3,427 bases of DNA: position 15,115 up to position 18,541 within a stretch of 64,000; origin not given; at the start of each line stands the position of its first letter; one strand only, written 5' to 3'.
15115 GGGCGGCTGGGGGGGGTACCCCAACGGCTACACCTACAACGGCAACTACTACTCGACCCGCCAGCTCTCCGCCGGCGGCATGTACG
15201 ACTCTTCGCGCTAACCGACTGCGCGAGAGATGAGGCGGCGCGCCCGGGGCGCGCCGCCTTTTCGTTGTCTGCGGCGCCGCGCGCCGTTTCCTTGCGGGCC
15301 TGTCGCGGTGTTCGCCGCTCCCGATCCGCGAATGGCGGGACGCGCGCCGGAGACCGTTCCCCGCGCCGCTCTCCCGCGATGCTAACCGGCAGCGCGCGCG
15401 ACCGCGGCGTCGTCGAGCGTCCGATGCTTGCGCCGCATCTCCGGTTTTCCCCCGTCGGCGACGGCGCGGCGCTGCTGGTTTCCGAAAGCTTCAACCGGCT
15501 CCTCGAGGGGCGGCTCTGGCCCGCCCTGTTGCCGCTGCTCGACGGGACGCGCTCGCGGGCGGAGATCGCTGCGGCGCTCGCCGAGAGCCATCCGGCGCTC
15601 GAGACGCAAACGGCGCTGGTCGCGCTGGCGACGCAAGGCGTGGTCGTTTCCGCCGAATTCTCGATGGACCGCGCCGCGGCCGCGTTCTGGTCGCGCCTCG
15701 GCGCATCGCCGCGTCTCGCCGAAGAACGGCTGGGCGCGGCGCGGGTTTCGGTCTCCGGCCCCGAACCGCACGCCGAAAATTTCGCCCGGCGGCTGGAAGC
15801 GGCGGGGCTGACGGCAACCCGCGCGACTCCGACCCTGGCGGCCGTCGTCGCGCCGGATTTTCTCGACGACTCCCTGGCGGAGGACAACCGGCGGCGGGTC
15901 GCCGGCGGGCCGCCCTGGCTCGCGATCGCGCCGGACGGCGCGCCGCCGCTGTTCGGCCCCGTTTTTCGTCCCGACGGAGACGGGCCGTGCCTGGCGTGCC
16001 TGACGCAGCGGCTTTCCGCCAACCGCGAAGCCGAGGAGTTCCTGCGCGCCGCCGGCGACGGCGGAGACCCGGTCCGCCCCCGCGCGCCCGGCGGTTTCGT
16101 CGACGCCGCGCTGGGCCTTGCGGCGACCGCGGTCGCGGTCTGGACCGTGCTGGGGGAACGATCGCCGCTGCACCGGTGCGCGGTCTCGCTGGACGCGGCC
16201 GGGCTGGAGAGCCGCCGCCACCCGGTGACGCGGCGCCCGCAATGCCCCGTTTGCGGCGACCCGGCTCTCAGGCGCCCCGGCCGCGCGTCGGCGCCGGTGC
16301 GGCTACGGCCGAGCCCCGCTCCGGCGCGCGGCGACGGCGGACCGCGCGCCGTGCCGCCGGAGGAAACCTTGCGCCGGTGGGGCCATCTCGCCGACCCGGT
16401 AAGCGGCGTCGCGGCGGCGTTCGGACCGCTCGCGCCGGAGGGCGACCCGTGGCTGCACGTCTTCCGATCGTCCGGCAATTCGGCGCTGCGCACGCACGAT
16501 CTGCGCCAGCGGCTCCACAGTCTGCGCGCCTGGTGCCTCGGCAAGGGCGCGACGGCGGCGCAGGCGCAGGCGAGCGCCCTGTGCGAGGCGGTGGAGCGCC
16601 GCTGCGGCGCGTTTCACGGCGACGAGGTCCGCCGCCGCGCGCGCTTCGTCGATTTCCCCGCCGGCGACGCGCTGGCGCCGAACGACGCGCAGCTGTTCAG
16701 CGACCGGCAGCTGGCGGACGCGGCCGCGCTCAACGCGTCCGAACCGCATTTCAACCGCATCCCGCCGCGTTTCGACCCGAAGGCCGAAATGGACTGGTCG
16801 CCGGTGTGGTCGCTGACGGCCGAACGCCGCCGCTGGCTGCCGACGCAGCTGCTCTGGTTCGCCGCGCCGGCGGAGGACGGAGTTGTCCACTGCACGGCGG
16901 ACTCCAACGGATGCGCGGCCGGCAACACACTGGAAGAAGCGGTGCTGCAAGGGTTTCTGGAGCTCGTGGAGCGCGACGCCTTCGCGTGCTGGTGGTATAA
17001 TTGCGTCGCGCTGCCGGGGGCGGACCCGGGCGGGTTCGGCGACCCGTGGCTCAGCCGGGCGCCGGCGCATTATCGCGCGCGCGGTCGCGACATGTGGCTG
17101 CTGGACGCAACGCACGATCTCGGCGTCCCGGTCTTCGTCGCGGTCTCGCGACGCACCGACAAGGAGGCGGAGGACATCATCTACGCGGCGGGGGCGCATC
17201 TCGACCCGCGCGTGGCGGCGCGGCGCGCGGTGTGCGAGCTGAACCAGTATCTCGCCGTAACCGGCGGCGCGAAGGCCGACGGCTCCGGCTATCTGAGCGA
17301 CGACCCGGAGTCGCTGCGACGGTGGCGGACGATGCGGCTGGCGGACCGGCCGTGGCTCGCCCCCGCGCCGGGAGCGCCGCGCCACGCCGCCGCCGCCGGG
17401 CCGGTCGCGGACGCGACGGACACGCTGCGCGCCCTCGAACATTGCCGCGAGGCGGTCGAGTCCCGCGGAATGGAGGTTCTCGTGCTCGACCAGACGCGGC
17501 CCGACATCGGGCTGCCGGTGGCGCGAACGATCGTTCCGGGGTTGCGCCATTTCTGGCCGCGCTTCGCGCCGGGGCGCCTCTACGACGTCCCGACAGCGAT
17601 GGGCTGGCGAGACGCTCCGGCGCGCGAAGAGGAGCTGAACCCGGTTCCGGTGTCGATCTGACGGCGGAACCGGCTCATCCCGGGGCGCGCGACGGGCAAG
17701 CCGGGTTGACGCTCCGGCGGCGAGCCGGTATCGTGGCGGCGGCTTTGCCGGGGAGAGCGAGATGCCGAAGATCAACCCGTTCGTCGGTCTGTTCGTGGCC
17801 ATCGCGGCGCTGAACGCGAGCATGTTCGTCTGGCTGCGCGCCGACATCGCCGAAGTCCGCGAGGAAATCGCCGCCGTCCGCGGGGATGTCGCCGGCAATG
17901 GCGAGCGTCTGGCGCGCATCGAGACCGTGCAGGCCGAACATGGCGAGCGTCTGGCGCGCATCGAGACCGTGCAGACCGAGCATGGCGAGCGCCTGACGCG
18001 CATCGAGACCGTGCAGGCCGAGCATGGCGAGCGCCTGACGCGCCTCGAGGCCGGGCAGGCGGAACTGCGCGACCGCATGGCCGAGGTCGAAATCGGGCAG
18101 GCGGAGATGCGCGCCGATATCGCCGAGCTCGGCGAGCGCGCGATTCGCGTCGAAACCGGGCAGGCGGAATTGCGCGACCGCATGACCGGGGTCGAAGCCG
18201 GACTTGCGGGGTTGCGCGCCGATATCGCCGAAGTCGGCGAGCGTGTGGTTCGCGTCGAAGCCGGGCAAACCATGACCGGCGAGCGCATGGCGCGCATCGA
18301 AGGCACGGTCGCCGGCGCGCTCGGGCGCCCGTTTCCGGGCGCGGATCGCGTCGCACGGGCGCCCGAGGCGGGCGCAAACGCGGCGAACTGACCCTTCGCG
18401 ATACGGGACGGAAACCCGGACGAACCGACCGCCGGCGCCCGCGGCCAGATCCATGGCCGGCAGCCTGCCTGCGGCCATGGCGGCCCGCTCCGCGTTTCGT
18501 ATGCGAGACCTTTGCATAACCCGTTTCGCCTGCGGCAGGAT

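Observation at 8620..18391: Undescribed RiPP locus: two NHLP-leader precursors plus a fused E1/YcaO heterocyclase, with no dehydrogenase, C39 transporter or dedicated protease in the 64 kb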

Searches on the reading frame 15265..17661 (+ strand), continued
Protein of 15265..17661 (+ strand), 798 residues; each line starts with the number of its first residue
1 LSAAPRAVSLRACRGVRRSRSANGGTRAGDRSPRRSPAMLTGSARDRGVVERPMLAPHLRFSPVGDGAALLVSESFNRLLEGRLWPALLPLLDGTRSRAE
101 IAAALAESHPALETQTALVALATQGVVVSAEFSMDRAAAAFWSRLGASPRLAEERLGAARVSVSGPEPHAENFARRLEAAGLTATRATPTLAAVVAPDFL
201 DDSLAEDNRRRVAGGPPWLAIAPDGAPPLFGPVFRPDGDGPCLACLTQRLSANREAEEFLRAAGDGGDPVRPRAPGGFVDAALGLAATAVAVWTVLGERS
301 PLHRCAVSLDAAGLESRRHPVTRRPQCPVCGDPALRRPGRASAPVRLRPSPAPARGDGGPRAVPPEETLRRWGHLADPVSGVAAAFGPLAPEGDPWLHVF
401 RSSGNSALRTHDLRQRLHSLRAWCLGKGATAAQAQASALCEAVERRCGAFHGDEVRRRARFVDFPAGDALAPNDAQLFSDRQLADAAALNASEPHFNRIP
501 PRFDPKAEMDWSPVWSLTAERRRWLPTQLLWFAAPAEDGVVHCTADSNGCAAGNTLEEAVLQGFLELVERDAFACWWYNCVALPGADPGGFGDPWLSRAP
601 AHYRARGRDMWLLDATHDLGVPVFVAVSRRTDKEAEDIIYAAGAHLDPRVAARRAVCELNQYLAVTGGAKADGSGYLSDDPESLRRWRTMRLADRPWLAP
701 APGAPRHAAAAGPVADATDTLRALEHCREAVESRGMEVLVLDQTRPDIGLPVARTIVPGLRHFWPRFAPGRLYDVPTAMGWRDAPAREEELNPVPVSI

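Call 81: find_encoding_contigs(protein=P0040, flank=10000, max_places=2)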
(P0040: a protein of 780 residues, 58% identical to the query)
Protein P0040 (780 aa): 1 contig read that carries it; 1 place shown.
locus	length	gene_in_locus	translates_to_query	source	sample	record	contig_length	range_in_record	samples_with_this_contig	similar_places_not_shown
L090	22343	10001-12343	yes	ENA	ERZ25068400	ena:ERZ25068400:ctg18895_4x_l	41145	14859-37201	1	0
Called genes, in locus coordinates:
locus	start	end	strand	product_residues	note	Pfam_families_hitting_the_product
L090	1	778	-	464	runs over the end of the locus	PF06808:DctM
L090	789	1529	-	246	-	PF04290:DctQ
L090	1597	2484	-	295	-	PF15916:DUF4743, PF00293:NUDIX (weak)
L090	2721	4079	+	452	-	PF02746:MR_MLE_N, PF13378:MR_MLE_C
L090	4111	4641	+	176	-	PF00300:His_Phos_1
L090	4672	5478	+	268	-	PF00378:ECH_1, PF16113:ECH_2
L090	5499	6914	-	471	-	PF00089:Trypsin, PF13365:Trypsin_2, PF00595:PDZ (weak), PF13180:PDZ_2, PF17820:PDZ_6, PF00595:PDZ (weak), PF13180:PDZ_2, PF17820:PDZ_6, +1 more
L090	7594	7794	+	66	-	-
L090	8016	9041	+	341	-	PF02463:SMC_N (faint), PF13175:AAA_15 (faint), PF13476:AAA_23 (weak), PF13304:AAA_21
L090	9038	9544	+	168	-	-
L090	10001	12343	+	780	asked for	PF02624:YcaO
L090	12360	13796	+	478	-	PF22767:ThcOx (faint), PF00881:Nitroreductase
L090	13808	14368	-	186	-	PF01292:Ni_hydr_CYTB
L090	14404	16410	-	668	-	PF00676:E1_dh, PF02775:TPP_enzyme_C (weak), PF02779:Transket_pyr, PF02780:Transketolase_C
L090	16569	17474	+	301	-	PF00701:DHDPS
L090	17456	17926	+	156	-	PF01668:SmpB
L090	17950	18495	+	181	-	PF00578:AhpC-TSA (weak), PF00255:GSHPx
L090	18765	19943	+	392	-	PF13191:AAA_16, PF13401:AAA_22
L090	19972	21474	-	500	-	PF02074:Peptidase_M32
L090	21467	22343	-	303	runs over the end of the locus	PF02628:COX15-CtaA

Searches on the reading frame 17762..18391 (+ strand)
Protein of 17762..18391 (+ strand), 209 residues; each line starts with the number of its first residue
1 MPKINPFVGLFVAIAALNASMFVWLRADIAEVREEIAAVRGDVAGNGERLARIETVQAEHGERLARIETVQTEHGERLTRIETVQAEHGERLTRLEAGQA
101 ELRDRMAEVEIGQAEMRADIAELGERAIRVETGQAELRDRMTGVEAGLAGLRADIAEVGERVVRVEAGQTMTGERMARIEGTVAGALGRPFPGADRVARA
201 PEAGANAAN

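Call 3: search_protein_families(library=ncbifam, proteins=[window:17762-18391:+], max_evalue=0.1)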
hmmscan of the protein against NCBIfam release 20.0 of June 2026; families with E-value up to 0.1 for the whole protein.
window:17762-18391:+ (209 aa): 9 families
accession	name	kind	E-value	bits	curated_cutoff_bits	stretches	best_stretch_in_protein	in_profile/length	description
TIGR02168.1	SMC_prok_B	equivalog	1.8e-07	29.3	567.35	1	26-172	259-405/1181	chromosome segregation protein SMC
NF045487.1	ASRP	equivalog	3.9e-06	25.8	300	1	28-162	325-469/593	archaea-specific SMC-related protein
TIGR02169.1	SMC_prok_A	equivalog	1.8e-05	22.6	729.4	1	25-178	293-523/1165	chromosome segregation protein SMC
NF041035.1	Rad50_Halo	equivalog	4.6e-05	22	1000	1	26-169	250-393/883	DNA double-strand break repair ATPase Rad50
NF002572.0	PRK02224.1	equivalog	0.00019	19.9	1087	1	26-170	250-394/888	DNA double-strand break repair ATPase Rad50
TIGR04211.1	SH3_and_anchor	equivalog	0.0014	18.3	65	0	88-146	64-122/198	TIGR04211 family SH3 domain-containing protein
NF003034.1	PRK03918.1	equivalog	0.0033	15.5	700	1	31-157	204-325/878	DNA double-strand break repair ATPase Rad50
NF038218.1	IcmG_DotF_IVB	equivalog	0.0096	15.6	200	1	68-163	89-183/266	type IVB secretion system protein IcmG/DotF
NF033930.1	pneumo_PspA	exception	0.096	11.4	850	0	51-157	199-312/659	pneumococcal surface protein A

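Call 4: search_protein_families(library=pfam, proteins=[window:17762-18391:+], max_evalue=0.1)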
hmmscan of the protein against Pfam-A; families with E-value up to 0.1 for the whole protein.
window:17762-18391:+ (209 aa): 14 families
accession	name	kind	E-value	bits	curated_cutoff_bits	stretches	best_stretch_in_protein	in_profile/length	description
PF10779.14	XhlA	-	9.8e-08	32.5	34.7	1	62-88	4-30/67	Haemolysin XhlA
PF06034.16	DUF919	-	2.4e-05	24.5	21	0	83-104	21-42/62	Nucleopolyhedrovirus protein of unknown function (DUF919)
PF24922.1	ACBP4_C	-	2.9e-05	24.7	31.2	1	29-73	40-84/105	Acyl-CoA-binding domain-containing protein 4-6, C-terminal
PF12795.12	MscS_porin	-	0.00015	21.9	34.4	1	29-109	80-165/238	Mechanosensitive ion channel porin domain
PF19220.6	Rod_CreS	-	0.00065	19.3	100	1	25-159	25-159/359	Crescentin, rod domain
PF07889.17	DUF1664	-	0.00076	20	34.6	0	97-159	59-121/124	Protein of unknown function (DUF1664)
PF09730.14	BicD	-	0.0093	14.6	27.9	1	42-140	25-119/718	Microtubule-associated protein Bicaudal-D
PF15387.11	DUF4611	-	0.017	15.7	32.1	0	126-173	13-60/96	Domain of unknown function (DUF4611)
PF13874.11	Nup54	-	0.022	15.2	30.5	0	77-164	37-125/140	Nucleoporin complex subunit 54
PF05465.18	Halo_GVPC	-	0.026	15.2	22.4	1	25-40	4-19/32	Halobacterial gas vesicle protein C (GVPC) repeat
PF11180.13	DUF2968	-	0.037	14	27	0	58-139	88-166/180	Protein of unknown function (DUF2968)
PF06160.17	EzrA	-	0.052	12.3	39.6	1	52-145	314-406/557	Septation ring formation regulator, EzrA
PF05531.17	NPV_P10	-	0.065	14.2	29.8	0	23-81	7-61/75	Nucleopolyhedrovirus P10 protein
PF13166.12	AAA_13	-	0.094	11.8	36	0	67-166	360-457/713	AAA domain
